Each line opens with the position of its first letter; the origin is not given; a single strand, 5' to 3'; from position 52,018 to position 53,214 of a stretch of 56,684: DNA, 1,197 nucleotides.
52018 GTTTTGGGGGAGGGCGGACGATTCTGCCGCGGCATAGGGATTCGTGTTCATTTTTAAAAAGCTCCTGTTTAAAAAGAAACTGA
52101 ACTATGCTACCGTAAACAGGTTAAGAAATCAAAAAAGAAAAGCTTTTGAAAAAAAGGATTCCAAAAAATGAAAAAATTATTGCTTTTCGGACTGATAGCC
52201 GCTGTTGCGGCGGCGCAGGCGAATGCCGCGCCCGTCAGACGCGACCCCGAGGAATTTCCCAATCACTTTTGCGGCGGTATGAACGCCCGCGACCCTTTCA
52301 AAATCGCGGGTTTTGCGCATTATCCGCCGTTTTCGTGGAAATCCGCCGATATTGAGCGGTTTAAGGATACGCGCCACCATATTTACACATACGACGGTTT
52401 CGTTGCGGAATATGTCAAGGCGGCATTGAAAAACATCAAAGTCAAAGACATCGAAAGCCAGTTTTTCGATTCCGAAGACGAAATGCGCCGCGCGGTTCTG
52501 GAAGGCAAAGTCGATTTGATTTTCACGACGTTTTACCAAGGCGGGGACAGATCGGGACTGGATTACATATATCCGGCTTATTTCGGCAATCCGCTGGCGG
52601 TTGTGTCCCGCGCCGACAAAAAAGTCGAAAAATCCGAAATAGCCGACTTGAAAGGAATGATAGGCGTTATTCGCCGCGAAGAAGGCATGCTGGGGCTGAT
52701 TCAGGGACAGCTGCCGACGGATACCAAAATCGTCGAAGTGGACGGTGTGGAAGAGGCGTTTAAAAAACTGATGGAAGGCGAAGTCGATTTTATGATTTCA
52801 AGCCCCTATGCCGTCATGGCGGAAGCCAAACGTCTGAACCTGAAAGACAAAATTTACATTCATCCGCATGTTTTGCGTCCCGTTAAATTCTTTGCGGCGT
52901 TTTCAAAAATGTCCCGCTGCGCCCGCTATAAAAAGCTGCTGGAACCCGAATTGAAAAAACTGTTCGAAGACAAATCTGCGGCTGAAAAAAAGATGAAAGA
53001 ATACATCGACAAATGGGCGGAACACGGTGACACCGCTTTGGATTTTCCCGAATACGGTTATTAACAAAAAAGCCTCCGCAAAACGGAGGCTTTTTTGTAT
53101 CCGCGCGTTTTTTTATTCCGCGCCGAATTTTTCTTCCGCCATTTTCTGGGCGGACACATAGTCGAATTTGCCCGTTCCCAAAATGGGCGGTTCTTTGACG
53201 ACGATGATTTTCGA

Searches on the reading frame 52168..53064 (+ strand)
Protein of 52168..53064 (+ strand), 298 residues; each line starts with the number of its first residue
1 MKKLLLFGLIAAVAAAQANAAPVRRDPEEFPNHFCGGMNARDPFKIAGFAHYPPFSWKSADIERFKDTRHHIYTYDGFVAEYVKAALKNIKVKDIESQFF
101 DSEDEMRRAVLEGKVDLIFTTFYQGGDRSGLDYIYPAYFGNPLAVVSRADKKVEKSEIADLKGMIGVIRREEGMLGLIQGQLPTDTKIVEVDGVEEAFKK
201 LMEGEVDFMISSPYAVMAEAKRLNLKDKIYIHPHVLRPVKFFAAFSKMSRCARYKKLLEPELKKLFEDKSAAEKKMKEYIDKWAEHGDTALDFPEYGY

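Call 7: search_protein_families(library=pfam, proteins=[window:52168-53064:+], max_evalue=0.01)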
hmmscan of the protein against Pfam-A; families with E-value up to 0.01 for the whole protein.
window:52168-53064:+ (298 aa): 2 families
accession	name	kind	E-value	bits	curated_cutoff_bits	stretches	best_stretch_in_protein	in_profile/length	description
PF00497.25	SBP_bac_3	-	5.6e-05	23.4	26.4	1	52-248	9-98/132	Bacterial extracellular solute-binding proteins, family 3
PF09084.16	NMT1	-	0.00031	21.1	20.5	0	141-215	73-150/216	NMT1/THI5 like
